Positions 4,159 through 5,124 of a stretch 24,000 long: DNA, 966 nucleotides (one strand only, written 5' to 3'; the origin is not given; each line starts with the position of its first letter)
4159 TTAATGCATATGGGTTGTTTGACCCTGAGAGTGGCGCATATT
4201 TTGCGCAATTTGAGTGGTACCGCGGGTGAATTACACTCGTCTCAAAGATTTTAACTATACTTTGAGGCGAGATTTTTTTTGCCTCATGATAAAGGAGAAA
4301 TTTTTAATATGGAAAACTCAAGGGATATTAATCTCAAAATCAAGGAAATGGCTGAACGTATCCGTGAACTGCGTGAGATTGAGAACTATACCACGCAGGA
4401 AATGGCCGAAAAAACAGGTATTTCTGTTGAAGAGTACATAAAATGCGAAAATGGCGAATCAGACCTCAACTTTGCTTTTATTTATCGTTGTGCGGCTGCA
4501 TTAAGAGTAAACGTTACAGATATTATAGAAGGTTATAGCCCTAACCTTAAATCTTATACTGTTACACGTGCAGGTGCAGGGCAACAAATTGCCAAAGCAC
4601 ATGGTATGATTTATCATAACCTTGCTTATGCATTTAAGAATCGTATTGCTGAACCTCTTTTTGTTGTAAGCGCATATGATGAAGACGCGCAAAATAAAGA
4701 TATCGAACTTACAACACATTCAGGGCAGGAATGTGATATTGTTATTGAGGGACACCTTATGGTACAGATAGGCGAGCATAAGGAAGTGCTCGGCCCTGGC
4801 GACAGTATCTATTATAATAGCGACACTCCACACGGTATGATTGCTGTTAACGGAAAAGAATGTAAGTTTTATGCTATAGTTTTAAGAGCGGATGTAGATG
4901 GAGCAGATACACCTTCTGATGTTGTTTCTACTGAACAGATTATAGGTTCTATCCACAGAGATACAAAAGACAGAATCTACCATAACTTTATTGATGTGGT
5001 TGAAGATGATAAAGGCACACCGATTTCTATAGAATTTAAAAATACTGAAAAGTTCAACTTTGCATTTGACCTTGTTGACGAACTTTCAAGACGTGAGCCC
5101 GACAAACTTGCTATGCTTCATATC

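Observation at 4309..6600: XRE-HTH + cupin + AMP-forming acyl-CoA ligase in one polypeptide, with the same modules encoded as two adjacent genes at 19099-21363 (Rosetta-stone pair)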

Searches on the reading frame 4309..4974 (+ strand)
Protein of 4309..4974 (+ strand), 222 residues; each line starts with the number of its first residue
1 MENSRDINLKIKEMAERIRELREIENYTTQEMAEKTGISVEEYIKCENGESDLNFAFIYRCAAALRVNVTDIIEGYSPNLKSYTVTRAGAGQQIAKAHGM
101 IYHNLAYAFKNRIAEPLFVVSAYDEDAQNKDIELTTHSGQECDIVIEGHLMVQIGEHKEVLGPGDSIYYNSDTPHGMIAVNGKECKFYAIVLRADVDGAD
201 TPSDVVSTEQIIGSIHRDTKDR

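Call 22: search_solved_structures(query=window:4309-4974:+, max_evalue=0.01, show_alignments=1)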
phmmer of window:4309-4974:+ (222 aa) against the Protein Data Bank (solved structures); distinct sequences matched with E-value up to 0.01: 2.
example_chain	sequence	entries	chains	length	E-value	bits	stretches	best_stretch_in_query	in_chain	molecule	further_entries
1y9q_A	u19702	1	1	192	0.00042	23.5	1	12-190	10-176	transcriptional regulator, HTH_3 family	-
6jq1_A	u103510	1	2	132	0.0036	20.5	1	14-76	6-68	Transcriptional regulator, XRE family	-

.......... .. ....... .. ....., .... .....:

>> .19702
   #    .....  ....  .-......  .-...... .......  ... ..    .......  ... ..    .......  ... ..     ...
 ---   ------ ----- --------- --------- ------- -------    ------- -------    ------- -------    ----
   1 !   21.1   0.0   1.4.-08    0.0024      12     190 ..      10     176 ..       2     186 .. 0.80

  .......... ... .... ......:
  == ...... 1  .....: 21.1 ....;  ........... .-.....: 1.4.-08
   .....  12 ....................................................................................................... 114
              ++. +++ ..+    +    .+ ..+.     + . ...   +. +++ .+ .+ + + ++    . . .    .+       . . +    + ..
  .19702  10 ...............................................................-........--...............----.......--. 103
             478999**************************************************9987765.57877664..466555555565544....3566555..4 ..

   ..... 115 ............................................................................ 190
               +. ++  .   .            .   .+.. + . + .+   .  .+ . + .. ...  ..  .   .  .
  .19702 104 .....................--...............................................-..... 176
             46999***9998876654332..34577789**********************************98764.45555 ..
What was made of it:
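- On XRE-cupin transcription factor: 1Y9Q aligns over aa 12-190 (call 22).
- The closest solved structure is a regulator-type protein, 1Y9Q (call 22).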

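Call 31: search_protein_representatives(protein=window:4309-4974:+)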
Query: 222 residues. Proteins with E-value up to 0.001 (for the whole library): 2795; up to 1e-10: 553; up to 1e-30: 73. The best 150 are listed.
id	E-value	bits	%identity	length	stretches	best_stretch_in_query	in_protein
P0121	1.4e-82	293.0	69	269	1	2-193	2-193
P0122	4.3e-75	268.5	63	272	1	7-196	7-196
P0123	5.4e-75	268.2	61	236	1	5-202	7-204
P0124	5.9e-75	268.1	61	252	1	6-206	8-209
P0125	1.0e-73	264.1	65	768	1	7-194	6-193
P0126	9.5e-73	260.9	62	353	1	13-194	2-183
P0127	3.1e-67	242.9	67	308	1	32-203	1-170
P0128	2.8e-57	210.3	52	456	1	5-195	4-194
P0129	3.3e-57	210.1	52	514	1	5-195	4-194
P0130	3.4e-57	210.1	52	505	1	5-195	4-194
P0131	5.2e-57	209.5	67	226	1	6-150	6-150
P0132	4.9e-55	203.0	49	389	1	5-200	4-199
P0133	1.8e-53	197.9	64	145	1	1-145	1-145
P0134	8.6e-53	195.7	65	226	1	7-146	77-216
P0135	2.2e-52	194.3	67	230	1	32-166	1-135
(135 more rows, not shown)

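Call 64: find_related_loci(query=A3, collection=metagenome_contigs, flank=5000)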
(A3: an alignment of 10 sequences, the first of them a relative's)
Query A3 (184 aa) in metagenome_contigs; peptide patterns used: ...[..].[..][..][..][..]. (x = any residue, [..] = any of these).
600 stretches matched a pattern (row limit reached: there are more); 574 encode a relative of the query (tblastn E <= 1e-3); the best 80 are kept; 80 distinct loci.
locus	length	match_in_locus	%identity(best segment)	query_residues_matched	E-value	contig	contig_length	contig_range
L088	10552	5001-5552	53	1-184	1e-59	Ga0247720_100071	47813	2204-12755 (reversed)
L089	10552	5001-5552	54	1-184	5e-58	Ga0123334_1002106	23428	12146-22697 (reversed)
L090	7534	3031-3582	53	1-184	2e-57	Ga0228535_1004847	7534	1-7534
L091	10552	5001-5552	53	1-184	5e-57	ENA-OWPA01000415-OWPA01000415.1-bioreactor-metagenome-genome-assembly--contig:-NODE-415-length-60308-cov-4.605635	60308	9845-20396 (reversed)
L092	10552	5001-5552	51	1-184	1e-54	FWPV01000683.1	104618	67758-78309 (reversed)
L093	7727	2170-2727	51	1-184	1e-54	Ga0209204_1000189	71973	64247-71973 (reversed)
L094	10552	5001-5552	51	1-184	2e-54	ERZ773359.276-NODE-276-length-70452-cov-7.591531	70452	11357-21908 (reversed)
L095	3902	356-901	52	1-183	3e-54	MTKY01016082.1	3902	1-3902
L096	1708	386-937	50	1-184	3e-55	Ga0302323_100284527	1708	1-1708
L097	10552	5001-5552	50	1-184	1e-53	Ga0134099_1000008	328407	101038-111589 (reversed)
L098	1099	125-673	51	1-184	2e-56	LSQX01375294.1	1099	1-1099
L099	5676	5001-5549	50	1-184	2e-52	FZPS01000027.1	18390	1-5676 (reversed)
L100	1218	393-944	49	1-184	3e-55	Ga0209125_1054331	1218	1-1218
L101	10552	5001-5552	49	1-184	5e-52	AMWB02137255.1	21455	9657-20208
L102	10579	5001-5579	49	1-183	7e-52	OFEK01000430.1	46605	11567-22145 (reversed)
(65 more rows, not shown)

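Call 85: predict_structure(alignment_id=A4)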
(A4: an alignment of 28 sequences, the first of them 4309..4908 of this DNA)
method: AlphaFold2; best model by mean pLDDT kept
length: 200 residues; sequences in the alignment: 28
mean_pLDDT: 50.8   pTM: 0.43
mean pLDDT of the five models: 50.8, 49.9, 49.7, 48.1, 47.8
residues with pLDDT >= 90: 21; 70-90: 43; 50-70: 9; < 50: 127
segments of 3 or more residues with pLDDT < 50: 76-200
pLDDT, mean of each block of 10 residues (from residue 1): 63 86 86 95 92 85 75 51 30 24 23 27 28 35 40 41 44 35 28 29
secondary structure, 60 per line:
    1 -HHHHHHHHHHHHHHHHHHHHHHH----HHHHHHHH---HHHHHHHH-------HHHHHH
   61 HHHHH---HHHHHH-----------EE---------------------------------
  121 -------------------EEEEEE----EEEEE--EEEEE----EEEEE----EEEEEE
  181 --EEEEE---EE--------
elements in order: H2-24 H29-36 H40-47 H55-65 H69-74 E140-145 E150-154 E157-161 E166-170 E175-180 E183-187
